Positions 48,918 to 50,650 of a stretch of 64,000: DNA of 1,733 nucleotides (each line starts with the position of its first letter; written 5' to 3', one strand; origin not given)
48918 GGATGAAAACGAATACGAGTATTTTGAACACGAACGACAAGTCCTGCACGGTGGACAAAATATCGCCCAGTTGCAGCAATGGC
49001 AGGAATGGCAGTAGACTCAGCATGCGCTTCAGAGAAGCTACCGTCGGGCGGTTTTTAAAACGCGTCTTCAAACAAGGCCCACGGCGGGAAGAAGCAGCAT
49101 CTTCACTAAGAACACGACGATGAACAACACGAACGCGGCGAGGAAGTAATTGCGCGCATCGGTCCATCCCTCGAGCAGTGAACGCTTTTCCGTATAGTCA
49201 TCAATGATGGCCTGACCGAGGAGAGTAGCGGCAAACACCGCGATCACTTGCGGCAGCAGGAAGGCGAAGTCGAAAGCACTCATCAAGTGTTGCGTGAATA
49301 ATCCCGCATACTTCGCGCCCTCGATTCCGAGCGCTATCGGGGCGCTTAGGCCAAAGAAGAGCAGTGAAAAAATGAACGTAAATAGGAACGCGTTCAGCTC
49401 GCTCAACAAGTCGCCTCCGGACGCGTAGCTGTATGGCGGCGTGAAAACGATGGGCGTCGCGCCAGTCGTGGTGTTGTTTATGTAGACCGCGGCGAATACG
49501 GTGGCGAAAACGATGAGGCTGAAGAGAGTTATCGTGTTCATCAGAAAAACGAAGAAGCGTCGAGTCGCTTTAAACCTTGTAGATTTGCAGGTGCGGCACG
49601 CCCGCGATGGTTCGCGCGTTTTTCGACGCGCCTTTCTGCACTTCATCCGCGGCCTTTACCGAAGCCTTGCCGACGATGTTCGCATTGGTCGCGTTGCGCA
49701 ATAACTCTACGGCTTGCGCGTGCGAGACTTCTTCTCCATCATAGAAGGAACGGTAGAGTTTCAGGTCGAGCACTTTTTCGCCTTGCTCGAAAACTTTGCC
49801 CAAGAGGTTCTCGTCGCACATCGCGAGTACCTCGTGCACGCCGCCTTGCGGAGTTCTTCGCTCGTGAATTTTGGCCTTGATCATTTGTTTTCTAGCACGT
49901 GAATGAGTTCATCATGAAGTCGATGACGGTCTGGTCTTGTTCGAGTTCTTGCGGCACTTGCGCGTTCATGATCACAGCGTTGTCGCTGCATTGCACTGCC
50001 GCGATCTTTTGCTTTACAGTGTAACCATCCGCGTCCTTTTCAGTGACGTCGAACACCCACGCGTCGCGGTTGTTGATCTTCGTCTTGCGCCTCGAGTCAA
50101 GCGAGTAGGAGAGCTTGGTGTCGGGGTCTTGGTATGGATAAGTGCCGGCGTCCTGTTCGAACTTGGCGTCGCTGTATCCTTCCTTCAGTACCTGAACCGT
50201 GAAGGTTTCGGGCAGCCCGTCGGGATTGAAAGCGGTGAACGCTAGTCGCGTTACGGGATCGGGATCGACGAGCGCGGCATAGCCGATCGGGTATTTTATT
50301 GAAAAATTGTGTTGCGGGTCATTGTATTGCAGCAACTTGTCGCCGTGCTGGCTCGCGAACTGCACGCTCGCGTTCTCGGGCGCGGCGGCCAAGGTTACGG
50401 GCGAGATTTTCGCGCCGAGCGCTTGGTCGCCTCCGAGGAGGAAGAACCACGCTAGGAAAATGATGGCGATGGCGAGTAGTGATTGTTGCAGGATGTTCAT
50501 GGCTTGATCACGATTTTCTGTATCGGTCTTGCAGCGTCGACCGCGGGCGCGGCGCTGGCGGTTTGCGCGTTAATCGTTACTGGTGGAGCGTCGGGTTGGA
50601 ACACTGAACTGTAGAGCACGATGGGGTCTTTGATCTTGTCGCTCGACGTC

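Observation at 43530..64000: A co-directional array of more than 20 kb: two tandem giant surface proteins, an anchored small protein, DUF424, eight tiny polytopic membrane proteins, then ppsA and a ParB-like gene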

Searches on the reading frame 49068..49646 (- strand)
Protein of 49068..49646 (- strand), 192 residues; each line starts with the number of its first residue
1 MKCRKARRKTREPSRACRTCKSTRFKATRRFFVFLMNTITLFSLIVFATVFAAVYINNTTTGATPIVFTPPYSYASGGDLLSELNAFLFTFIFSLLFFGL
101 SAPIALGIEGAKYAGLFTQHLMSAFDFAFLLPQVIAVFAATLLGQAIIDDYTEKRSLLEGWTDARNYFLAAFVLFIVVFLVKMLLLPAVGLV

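Call 7: search_protein_families(library=pfam, max_evalue=0.01, proteins=[window:49068-49646:-])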
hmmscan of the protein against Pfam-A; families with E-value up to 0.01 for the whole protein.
window:49068-49646:- (192 aa): 0 families

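Call 46: search_protein_families(library=pfam, max_evalue=10, proteins=[window:49068-49541:-])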
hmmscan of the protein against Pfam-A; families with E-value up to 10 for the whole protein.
window:49068-49541:- (157 aa): 2 families
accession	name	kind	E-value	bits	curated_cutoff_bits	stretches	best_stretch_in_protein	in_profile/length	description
PF11190.13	DUF2976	-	0.024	15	28.2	1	88-147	22-82/87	Protein of unknown function (DUF2976)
PF19622.4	DUF6127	-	0.091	13.3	27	1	114-144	31-61/63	Family of unknown function (DUF6127)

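Call 62: search_protein_families(library=ncbifam, max_evalue=0.1, proteins=[window:49068-49541:-])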
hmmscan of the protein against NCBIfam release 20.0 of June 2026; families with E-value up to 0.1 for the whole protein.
window:49068-49541:- (157 aa): 0 families

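Call 63: search_protein_families(library=phrogs, max_evalue=0.1, proteins=[window:49068-49541:-])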
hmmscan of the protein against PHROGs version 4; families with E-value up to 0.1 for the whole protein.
window:49068-49541:- (157 aa): 0 families

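Call 92: search_protein_families(library=pfam, alignment_id=A5, max_evalue=1)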
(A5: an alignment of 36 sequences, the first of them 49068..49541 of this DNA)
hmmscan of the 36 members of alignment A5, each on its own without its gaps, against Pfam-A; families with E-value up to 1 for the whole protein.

A. member 1, window:49068-49541:- (157 aa): 2 families
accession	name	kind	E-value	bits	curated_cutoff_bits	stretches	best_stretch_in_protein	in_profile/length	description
PF11190.13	DUF2976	-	0.024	15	28.2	1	88-147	22-82/87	Protein of unknown function (DUF2976)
PF19622.4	DUF6127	-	0.091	13.3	27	1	114-144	31-61/63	Family of unknown function (DUF6127)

B. families by the number of members that match (of 36 scanned): 33 families (the first 25 are shown)
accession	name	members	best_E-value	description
PF04932.20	Wzy_C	2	0.074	O-Antigen ligase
PF04143.19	Sulf_transp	1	0.0017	Sulphur transport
PF11992.13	TgpA_N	1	0.0083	TgpA N-terminal domain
PF07214.17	DUF1418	1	0.011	Protein of unknown function (DUF1418)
PF24961.1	NfeD_membrane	1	0.016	NfeD integral membrane domain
PF11658.13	CBP_BcsG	1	0.016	Cellulose biosynthesis protein BcsG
PF11190.13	DUF2976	1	0.024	Protein of unknown function (DUF2976)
PF23906.1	DUF7248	1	0.045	Family of unknown function (DUF7248)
PF03137.26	OATP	1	0.046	Organic Anion Transporter Polypeptide (OATP) family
PF16504.10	SP24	1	0.058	Putative virion membrane protein of plant and insect virus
PF12732.12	YtxH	1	0.075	YtxH-like protein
PF19622.4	DUF6127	1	0.091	Family of unknown function (DUF6127)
PF13303.11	PTS_EIIC_2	1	0.1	Phosphotransferase system, EIIC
PF10112.14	Halogen_Hydrol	1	0.1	5-bromo-4-chloroindolyl phosphate hydrolysis protein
PF09858.14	DUF2085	1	0.1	Predicted membrane protein (DUF2085)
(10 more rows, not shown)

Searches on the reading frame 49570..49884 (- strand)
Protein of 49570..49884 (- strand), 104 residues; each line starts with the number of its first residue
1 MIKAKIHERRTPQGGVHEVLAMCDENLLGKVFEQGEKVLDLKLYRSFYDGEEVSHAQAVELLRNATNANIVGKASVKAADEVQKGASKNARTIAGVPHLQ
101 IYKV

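Call 7: search_protein_families(library=pfam, max_evalue=0.01, proteins=[window:49570-49884:-])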
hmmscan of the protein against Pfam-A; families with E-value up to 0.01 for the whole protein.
window:49570-49884:- (104 aa): 1 family
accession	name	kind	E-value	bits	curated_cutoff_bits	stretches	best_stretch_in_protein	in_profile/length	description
PF04242.18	DUF424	-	1.8e-18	67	25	1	18-103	8-91/92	Protein of unknown function (DUF424)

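Call 10: find_encoding_contigs(protein=window:49570-49884:-, flank=10000, max_places=6)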
Protein window:49570-49884:- (104 aa): 4 contigs read that carry it; 2 places shown.
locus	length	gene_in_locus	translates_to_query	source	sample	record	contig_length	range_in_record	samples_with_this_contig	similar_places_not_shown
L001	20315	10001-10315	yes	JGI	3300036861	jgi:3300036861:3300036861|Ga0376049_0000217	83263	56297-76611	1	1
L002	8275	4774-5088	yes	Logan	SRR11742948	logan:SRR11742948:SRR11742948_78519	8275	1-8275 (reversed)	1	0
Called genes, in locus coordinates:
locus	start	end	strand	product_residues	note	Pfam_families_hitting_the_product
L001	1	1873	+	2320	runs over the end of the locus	PF11974:bMG3 (faint), PF13620:CarboxypepD_reg (weak)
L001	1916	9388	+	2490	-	PF17802:SpaA (faint), PF13620:CarboxypepD_reg, PF22076:Cep192_D6 (faint)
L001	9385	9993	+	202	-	-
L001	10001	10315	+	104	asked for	PF04242:DUF424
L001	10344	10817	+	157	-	-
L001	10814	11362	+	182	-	-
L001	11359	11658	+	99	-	-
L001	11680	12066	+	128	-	-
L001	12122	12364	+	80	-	-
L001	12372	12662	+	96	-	-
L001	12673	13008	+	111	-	-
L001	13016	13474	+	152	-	-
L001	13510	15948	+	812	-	PF01326:PPDK_N, PF00391:PEP-utilizers, PF02896:PEP-utilizers_C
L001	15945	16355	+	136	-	-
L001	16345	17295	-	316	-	PF12146:Hydrolase_4, PF00561:Abhydrolase_1, PF12697:Abhydrolase_6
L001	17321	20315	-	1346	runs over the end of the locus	-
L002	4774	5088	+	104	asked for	PF04242:DUF424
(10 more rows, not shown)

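Call 35: find_encoding_contigs(protein=L001:1916-9388:+, flank=10000, max_places=3)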
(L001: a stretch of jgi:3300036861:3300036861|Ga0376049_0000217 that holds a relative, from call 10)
Protein L001:1916-9388:+ (2490 aa): no gene with exactly this product is on record in the collection.

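Call 40: search_solved_structures(query=window:49570-49884:-, max_evalue=1)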
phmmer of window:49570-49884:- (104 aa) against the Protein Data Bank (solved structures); distinct sequences matched with E-value up to 1: 2.
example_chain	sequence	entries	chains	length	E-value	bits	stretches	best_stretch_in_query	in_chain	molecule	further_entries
2qya_A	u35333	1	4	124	0.0022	21.5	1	18-102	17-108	Uncharacterized conserved protein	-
2gzq_A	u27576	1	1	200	0.97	13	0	8-63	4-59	Phosphatidylethanolamine-binding protein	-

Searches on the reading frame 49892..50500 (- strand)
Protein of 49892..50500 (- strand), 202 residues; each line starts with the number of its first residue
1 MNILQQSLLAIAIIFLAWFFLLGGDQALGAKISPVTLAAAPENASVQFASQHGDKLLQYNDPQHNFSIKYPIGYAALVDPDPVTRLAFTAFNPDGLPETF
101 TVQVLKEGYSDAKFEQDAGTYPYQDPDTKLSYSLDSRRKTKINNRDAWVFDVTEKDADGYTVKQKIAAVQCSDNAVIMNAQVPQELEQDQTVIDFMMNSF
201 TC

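Call 8: search_protein_families(library=pfam, max_evalue=0.01, proteins=[window:49892-50500:-])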
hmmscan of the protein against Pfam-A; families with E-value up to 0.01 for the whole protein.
window:49892-50500:- (202 aa): 0 families

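Call 23: find_homologous_proteins(query=window:49892-50500:-, max_evalue=0.001)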
Query window:49892-50500:- (202 aa): 1 proteins with E <= 0.001 among 367 candidates.
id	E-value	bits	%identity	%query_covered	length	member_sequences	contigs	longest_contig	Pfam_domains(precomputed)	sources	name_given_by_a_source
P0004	9.8e-131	451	100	100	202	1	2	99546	-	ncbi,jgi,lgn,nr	ncbi:MAG TPA: hypothetical protein VGQ00_02415 [Candidatus Norongarragalinales archaeon]|jgi:hypothe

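Call 41: search_solved_structures(query=window:49892-50500:-, max_evalue=10)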
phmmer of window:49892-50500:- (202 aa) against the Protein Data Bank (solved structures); distinct sequences matched with E-value up to 10: 3.
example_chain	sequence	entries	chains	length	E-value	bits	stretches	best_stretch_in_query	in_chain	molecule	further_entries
6ic4_A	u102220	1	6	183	0.15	15.1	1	72-115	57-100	Toluene tolerance efflux transporter (ABC superfamily, PerI-bind)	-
7d08_G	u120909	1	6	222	0.22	14.6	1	72-115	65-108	MCE family protein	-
6z5u_E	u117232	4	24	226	0.23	14.5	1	72-115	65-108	MCE family protein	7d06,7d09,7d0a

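Call 43: search_protein_families(library=pfam, alignment_id=A3, max_evalue=10)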
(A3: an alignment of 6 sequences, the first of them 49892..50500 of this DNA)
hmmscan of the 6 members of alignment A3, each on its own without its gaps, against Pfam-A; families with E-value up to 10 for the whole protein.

A. member 1, window:49892-50500:- (202 aa): 2 families
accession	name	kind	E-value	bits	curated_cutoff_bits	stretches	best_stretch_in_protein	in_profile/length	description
PF08786.17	DcrB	-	0.067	13.7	27.2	1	132-190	60-117/127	DcrB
PF01789.22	PsbP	-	0.23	11.9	23.5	1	56-164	3-101/155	PsbP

B. families by the number of members that match (of 6 scanned): 9 families
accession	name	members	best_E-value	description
PF18933.6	PsbP_2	1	0.023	PsbP-like protein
PF12698.13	ABC2_membrane_3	1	0.058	ABC-2 family transporter protein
PF08786.17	DcrB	1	0.067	DcrB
PF12624.14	VPS13_N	1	0.1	VPS13-like family N-terminal region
PF04999.18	FtsL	1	0.13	Cell division protein FtsL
PF24073.1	DUF7365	1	0.2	Coiled-coil region of unknown function (DUF7365)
PF01789.22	PsbP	1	0.23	PsbP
PF06724.16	DUF1206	1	0.37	Domain of Unknown Function (DUF1206)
PF07509.16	DUF1523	1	0.68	Protein of unknown function (DUF1523)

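Call 53: predict_structure(protein=window:49892-50500:-)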
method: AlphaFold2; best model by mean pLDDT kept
length: 202 residues; sequences in the alignment: 1
mean_pLDDT: 50.4   pTM: 0.34
mean pLDDT of the five models: 50.4, 45.1, 43.9, 42.7, 42.4
residues with pLDDT >= 90: 0; 70-90: 20; 50-70: 75; < 50: 107
segments of 3 or more residues with pLDDT < 50: 23-93, 95-122, 199-202
pLDDT, mean of each block of 10 residues (from residue 1): 72 72 43 33 34 31 36 33 44 45 43 39 54 61 68 67 67 54 56 55 48
secondary structure, 60 per line:
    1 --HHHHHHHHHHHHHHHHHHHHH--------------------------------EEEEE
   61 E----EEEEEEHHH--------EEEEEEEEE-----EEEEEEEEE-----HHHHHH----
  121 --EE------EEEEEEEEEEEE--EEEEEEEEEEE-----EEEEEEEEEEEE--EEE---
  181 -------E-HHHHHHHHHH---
elements in order: H3-23 E56-61 E66-71 E83-91 E97-105 H111-116 E131-142 E145-155 E161-172 E175-177 H190-199

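Call 54: search_solved_structures(query=A3, max_evalue=10)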
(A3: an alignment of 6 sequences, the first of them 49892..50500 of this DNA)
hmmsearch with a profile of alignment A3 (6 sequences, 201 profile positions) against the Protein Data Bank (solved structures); distinct sequences matched with E-value up to 10: 0.

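Call 60: fold_search(model_id=the predicted structure, library=pdb)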
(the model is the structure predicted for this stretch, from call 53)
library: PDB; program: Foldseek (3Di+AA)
matches with E <= 10: 831; with E <= 0.001: 0
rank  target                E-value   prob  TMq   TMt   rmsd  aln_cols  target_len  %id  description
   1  6e8a_A                1.7e-01  0.16  0.19  0.24  12.1       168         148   13  Crystal structure of DcrB from Salmonella enterica at 1.92 Angstroms resolution (released 2018-10-31)
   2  6e8a_B                2.3e-01  0.14  0.16  0.19  11.7       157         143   11  Crystal structure of DcrB from Salmonella enterica at 1.92 Angstroms resolution (released 2018-10-31)
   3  8vfq_B                3.2e-01  0.54  0.18  0.30  13.1        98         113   19  De novo design apixaban-binding protein: apx1049 (released 2024-12-25)
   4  6gf7_A                3.4e-01  0.25  0.17  0.29  17.1        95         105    9  Molecular basis of egg coat filament cross-linking: Zn-SAD structure of the partially deglycosylated ZP1 ZP-N1 domain  (released 2019-06-19)
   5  8fjp_A                3.6e-01  0.15  0.17  0.02  18.6       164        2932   11  Cryo-EM structure of native mosquito salivary gland surface protein 1 (SGS1) (released 2023-03-01)
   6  6p4p_A                3.8e-01  0.75  0.17  0.28   7.1        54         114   13  Salmonella typhi PltB Homopentamer N29K Mutant (released 2020-03-25)
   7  2xb3                  3.8e-01  0.23  0.20  0.25  13.5       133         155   15  The Structure of Cyanobacterial PsbP (released 2010-08-25)
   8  8z9d_P                4.0e-01  0.13  0.18  0.19  16.4       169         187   15  cryo-EM structure of PSII-LHCII megacomplex from spinach (released 2024-11-13)
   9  4kvh                  4.2e-01  0.77  0.20  0.36  10.5        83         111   14  Crystal structure of ketosteroid isomerase fold protein Hmuk_0747 (released 2013-06-12)
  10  1nl9                  4.2e-01  0.47  0.18  0.14   9.0        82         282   11  Potent, Selective Protein Tyrosine Phosphatase 1B Inhibitor Compound 12 Using a Linked-Fragment Strategy (released 2003-04-08)
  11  9iq5_B                4.2e-01  0.38  0.17  0.28  10.7        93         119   14  CatM, SnoaL-like protein (released 2025-07-16)
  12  1l8k                  4.5e-01  0.63  0.18  0.14   5.9        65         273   12  T Cell Protein-Tyrosine Phosphatase Structure (released 2002-05-08)
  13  9iq7_A                4.7e-01  0.41  0.19  0.30  10.5        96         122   14  SacM-homologous of AkaM (released 2025-07-16)
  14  6gf6_A                5.0e-01  0.21  0.18  0.29  17.0        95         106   10  Molecular basis of egg coat filament cross-linking: high-resolution structure of the partially deglycosylated ZP1 ZP-N (released 2019-06-19)
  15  2w1n                  5.0e-01  0.08  0.12  0.11  21.9       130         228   12  cohesin and fibronectin type-III double module construct from the Clostridium perfringens glycoside hydrolase GH84C (released 2009-02-03)
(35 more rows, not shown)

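Call 62: search_protein_families(library=ncbifam, max_evalue=0.1, proteins=[window:49892-50500:-])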
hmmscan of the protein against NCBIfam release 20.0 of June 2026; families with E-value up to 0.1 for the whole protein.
window:49892-50500:- (202 aa): 2 families
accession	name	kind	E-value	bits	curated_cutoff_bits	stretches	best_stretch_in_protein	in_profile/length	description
NF048006.1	ArgnteThtga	equivalog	0.02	13.3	700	1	120-195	171-246/633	protein argonaute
NF033821.0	YoaK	equivalog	0.068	12.9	32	0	11-23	14-26/32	YoaK family small membrane protein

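Call 63: search_protein_families(library=phrogs, max_evalue=0.1, proteins=[window:49892-50500:-])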
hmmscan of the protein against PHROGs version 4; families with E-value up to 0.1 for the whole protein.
window:49892-50500:- (202 aa): 0 families
